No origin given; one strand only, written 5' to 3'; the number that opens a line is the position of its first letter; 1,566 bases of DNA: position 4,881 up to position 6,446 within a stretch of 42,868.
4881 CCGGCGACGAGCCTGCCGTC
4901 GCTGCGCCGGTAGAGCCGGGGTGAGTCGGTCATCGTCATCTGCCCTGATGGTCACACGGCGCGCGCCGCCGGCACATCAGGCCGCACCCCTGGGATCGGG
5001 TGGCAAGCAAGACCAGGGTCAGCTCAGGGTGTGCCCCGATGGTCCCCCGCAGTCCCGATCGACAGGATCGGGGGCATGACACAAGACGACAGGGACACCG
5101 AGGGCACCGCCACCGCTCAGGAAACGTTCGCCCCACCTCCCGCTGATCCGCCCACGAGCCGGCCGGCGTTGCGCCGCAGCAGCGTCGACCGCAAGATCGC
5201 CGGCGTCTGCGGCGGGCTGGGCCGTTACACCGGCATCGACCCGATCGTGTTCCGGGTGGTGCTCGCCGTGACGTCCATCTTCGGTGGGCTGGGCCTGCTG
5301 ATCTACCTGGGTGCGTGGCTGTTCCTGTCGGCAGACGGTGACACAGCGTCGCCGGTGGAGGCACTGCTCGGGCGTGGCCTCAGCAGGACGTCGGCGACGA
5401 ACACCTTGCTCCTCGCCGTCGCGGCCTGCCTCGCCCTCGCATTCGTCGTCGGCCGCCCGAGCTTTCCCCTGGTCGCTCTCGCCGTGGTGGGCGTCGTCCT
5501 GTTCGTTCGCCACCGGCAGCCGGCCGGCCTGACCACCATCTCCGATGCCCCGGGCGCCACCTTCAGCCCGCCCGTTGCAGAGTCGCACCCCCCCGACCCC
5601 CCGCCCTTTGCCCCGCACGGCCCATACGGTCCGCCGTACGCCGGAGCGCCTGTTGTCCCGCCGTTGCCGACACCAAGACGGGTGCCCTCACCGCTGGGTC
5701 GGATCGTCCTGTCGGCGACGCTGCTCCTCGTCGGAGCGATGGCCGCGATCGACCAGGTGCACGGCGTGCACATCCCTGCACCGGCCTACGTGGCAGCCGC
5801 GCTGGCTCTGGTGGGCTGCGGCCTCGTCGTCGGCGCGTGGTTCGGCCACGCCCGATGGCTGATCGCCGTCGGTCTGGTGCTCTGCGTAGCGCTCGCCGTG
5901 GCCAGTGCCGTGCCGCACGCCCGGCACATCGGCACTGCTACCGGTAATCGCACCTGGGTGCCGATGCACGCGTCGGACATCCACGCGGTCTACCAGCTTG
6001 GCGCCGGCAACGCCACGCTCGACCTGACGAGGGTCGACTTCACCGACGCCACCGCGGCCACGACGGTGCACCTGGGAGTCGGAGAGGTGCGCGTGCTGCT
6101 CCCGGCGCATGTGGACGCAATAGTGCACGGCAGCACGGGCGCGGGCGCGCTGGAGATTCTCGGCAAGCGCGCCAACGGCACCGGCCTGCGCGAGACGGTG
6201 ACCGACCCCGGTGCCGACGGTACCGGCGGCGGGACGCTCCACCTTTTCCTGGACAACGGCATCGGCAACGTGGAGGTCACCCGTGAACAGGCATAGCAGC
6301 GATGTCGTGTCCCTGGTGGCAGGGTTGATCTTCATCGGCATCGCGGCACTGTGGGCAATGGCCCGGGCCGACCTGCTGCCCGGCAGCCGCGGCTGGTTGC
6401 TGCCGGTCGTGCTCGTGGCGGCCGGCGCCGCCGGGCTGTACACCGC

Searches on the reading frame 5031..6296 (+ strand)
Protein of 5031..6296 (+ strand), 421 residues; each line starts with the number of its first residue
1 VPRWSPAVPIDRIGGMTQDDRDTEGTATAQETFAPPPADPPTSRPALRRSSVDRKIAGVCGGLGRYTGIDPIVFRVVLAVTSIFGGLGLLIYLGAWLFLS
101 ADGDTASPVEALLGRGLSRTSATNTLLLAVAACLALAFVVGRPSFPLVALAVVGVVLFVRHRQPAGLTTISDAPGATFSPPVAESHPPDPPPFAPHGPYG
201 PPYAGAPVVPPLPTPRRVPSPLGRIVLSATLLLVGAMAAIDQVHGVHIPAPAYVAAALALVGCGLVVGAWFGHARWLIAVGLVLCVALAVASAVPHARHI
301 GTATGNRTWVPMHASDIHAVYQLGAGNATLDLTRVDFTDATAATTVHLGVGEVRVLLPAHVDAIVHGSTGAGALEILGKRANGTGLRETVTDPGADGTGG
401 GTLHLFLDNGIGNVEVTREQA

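Call 64: search_protein_families(library=pfam, proteins=[window:5031-6296:+], max_evalue=0.00001)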
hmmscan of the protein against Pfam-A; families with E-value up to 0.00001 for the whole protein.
window:5031-6296:+ (421 aa): 2 families
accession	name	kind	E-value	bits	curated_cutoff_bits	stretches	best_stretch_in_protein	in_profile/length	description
PF04024.17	PspC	-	3.9e-18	65.4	25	1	47-99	3-55/58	PspC domain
PF09922.15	LiaF-like_C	-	9.2e-08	32.4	29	1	321-416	19-114/114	Cell wall-active antibiotics response LiaF, C-terminal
